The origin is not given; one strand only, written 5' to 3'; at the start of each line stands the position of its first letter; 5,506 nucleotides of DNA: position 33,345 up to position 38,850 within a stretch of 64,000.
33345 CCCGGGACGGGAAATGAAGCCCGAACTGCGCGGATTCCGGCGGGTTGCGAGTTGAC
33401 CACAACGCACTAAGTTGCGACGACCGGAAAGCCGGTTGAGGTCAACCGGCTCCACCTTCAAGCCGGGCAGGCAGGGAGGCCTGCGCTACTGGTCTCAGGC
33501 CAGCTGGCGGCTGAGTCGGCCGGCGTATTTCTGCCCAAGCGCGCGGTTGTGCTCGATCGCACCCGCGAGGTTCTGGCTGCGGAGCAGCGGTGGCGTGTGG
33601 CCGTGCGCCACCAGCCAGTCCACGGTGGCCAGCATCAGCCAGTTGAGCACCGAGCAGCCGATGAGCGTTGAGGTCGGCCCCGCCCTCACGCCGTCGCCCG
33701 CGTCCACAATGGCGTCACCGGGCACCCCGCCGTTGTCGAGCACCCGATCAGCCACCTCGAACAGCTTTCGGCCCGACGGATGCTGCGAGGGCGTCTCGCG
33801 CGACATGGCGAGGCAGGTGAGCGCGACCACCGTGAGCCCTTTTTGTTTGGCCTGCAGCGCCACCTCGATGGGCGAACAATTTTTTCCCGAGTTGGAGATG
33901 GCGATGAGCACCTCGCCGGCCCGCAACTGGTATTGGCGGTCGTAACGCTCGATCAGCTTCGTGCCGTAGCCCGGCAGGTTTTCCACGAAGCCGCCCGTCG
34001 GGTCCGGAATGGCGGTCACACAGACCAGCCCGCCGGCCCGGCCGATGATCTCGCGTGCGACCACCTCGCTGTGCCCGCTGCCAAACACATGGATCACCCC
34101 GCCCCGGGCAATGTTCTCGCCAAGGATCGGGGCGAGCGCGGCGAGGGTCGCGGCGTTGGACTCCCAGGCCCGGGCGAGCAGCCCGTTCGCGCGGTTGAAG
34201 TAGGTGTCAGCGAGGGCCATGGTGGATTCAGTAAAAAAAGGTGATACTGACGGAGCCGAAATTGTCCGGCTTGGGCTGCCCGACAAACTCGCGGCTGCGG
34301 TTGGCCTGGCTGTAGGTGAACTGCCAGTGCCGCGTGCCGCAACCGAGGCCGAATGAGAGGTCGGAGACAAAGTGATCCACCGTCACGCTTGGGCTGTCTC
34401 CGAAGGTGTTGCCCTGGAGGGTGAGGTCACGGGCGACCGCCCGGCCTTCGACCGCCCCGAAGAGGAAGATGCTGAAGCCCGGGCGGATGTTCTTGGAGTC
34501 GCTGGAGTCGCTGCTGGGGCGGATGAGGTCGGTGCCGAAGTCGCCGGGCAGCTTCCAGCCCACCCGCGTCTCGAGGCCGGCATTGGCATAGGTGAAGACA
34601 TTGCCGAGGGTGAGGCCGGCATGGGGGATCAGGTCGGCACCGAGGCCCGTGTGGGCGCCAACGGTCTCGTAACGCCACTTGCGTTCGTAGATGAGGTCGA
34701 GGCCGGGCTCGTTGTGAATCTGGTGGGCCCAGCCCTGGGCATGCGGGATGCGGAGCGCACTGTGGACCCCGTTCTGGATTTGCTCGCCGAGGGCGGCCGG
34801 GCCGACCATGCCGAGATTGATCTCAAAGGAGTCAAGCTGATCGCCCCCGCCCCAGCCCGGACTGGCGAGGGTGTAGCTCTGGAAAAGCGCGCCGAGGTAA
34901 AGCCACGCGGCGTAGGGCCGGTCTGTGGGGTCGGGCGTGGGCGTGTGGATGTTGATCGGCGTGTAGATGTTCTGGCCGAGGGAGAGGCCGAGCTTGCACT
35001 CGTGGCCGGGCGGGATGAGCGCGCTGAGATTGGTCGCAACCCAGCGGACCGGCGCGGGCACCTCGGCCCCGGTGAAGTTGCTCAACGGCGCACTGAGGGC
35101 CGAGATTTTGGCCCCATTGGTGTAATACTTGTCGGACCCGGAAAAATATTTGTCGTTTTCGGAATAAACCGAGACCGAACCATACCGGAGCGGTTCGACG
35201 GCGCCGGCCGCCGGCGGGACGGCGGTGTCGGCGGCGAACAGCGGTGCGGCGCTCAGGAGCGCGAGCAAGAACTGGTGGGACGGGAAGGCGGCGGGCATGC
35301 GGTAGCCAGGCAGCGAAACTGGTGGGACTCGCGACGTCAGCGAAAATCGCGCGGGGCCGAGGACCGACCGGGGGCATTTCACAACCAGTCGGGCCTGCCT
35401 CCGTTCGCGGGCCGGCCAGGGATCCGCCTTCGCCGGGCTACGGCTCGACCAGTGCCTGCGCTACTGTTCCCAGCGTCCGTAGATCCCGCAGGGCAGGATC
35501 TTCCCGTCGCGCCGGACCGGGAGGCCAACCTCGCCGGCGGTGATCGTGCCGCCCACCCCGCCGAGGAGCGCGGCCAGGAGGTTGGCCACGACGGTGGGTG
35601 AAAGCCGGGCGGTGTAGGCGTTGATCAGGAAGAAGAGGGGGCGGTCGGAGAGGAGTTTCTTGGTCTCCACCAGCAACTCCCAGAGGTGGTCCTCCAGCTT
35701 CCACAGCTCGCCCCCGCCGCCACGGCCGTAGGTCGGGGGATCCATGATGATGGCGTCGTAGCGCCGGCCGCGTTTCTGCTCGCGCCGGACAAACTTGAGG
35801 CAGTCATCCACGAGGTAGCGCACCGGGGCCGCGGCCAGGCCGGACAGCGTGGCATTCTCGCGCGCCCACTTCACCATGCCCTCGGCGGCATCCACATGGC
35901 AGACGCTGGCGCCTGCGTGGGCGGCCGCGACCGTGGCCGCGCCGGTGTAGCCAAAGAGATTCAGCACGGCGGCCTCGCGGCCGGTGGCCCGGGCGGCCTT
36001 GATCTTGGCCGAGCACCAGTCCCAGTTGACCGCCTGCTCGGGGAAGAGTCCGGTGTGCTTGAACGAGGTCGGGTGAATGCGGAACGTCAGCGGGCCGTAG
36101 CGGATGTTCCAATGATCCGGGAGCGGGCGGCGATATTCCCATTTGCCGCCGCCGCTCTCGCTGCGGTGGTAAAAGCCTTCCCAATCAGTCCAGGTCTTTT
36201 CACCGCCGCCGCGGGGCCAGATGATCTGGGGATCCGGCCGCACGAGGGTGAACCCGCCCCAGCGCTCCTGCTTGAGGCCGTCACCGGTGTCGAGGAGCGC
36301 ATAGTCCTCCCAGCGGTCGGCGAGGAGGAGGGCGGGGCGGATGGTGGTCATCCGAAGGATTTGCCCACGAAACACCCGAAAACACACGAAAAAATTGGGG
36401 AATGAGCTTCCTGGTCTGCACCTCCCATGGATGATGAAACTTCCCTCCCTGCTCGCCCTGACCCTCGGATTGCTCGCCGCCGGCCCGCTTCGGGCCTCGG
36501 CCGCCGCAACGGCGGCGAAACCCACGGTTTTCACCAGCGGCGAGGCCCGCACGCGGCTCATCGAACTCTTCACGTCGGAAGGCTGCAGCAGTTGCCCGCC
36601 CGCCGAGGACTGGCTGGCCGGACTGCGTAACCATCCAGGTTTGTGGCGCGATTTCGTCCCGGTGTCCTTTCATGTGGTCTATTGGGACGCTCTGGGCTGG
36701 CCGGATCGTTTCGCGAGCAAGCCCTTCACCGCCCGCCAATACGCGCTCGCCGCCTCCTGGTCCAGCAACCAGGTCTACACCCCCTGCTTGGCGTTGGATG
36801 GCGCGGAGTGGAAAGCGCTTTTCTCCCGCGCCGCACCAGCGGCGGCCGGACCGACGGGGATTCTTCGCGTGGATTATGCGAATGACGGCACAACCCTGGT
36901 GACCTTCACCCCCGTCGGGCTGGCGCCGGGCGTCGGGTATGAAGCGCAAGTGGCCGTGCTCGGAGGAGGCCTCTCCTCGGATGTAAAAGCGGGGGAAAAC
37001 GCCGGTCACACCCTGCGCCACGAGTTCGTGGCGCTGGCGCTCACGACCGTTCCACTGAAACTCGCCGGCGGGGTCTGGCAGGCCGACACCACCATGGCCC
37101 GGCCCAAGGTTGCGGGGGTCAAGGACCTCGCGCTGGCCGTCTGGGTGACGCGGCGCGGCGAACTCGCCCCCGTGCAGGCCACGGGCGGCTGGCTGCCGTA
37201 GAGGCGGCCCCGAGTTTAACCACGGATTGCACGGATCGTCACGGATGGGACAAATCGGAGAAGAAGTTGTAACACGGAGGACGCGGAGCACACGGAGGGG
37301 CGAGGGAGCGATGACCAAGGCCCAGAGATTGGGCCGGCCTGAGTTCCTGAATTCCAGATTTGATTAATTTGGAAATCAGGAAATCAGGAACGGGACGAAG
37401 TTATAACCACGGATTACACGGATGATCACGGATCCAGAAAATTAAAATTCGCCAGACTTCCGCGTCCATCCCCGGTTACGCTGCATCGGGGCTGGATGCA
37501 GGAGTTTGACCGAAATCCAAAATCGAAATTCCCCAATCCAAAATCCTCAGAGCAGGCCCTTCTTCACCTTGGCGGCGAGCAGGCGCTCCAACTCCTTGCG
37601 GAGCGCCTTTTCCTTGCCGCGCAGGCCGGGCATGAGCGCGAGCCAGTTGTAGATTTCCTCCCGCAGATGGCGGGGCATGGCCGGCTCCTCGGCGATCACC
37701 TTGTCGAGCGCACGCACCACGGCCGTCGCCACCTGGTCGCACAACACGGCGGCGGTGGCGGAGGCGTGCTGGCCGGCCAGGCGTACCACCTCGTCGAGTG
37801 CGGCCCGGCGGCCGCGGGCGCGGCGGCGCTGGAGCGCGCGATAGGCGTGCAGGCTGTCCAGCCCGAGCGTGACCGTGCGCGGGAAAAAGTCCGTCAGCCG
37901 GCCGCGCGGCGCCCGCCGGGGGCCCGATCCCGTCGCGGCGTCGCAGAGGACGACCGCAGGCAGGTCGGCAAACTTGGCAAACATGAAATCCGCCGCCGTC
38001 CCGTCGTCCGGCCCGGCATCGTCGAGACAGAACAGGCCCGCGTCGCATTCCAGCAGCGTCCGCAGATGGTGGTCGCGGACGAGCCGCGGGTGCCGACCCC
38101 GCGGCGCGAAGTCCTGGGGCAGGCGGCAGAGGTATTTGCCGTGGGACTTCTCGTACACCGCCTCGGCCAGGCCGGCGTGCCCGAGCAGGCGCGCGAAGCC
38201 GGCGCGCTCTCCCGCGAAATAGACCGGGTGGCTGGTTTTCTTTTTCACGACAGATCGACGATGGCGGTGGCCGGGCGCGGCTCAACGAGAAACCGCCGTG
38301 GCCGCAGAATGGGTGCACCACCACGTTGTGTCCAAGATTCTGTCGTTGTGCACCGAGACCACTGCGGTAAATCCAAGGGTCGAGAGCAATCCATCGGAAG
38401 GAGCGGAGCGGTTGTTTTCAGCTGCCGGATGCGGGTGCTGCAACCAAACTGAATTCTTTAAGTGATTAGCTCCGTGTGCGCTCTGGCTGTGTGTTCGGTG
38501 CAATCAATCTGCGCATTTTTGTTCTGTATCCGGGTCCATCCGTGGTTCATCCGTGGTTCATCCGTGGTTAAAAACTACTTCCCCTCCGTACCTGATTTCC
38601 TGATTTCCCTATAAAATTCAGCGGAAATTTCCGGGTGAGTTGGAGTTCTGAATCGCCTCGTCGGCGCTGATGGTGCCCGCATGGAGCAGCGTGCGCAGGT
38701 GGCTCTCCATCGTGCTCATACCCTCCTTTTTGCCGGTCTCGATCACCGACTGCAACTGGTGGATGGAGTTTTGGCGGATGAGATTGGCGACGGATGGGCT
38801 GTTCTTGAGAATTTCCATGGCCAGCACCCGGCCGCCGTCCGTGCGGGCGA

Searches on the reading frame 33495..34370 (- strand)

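Call 82: search_protein_families(library=pfam, proteins=[window:33495-34370:-], max_evalue=0.00001)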
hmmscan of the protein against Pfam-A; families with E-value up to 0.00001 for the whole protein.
window:33495-34370:- (291 aa): 1 family
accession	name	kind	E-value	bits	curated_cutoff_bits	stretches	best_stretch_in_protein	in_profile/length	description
PF13580.11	SIS_2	-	2.9e-29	102.3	27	1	56-185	1-137/138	SIS domain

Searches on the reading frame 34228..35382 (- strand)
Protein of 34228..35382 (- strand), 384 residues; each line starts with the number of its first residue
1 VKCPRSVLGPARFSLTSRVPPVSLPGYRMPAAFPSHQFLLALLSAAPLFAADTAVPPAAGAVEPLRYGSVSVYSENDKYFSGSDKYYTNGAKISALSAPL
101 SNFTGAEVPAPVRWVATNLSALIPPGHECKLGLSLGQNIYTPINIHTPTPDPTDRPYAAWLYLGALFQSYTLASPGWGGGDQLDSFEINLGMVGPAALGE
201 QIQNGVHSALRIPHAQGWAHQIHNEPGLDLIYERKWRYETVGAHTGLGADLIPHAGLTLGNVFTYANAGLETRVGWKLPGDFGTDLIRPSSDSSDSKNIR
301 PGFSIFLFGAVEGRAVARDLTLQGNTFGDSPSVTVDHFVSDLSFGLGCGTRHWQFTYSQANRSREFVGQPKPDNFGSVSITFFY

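Call 82: search_protein_families(library=pfam, proteins=[window:34228-35382:-], max_evalue=0.00001)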
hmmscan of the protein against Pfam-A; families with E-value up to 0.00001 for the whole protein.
window:34228-35382:- (384 aa): 1 family
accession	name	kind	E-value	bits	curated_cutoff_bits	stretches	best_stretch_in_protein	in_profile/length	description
PF09982.15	LpxR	-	7.4e-95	318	26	1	43-382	7-321/323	Outer membrane protein LpxR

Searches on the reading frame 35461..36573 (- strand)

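Call 7: search_protein_families(library=pfam, proteins=[window:35461-36573:-], max_evalue=0.1)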
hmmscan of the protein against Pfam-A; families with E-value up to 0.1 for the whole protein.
window:35461-36573:- (370 aa): 5 families
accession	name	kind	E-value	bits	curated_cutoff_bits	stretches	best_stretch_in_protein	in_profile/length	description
PF10672.15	Methyltrans_SAM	-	1.5e-13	51.1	27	1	152-286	83-210/286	S-adenosylmethionine-dependent methyltransferase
PF03602.21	Cons_hypoth95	-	0.0001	22.4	24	1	196-280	38-122/182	Conserved hypothetical protein 95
PF09445.16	Methyltransf_15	-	0.0013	18.8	22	1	202-283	3-83/165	RNA cap guanine-N2 methyltransferase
PF13649.12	Methyltransf_25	-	0.0017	19.5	27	1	210-276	8-69/97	Methyltransferase domain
PF08241.18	Methyltransf_11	-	0.015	16.3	21.2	1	210-259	7-52/95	Methyltransferase domain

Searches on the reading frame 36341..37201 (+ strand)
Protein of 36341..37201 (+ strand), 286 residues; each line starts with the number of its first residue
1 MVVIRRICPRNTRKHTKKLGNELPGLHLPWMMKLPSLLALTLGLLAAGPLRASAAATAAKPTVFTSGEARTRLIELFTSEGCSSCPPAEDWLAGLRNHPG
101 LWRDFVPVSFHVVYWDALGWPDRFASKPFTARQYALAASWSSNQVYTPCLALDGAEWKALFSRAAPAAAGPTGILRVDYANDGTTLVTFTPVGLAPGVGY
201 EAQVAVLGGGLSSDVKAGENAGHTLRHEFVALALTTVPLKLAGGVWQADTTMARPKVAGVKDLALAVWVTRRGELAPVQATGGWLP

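Call 7: search_protein_families(library=pfam, proteins=[window:36341-37201:+], max_evalue=0.1)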
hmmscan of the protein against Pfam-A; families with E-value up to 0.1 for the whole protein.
window:36341-37201:+ (286 aa): 1 family
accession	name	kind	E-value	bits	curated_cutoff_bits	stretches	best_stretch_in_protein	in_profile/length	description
PF06764.17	DUF1223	-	6.1e-38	131.3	30.7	1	73-269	1-201/202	Protein of unknown function (DUF1223)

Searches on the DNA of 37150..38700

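Call 36: search_rna_families(source=window, start=37150, end=38700, threshold=evalue, max_evalue=1)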
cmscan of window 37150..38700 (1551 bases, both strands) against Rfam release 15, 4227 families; matches with E-value up to 1: 3.
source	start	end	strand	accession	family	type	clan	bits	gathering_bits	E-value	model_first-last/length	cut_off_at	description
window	37335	37397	+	RF00642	mir-23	Gene; miRNA;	-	24.1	52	0.028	1-73/73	no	mir-23 microRNA precursor family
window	37337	37387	-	RF03217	mir-3167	Gene; miRNA;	-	22.6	86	0.42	1-59/59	no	mir-3167 microRNA precursor family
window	37338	37388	-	RF04134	MIR7504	Gene; miRNA;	-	21.8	83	0.79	31-93/124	no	MIR7504 microRNA precursor family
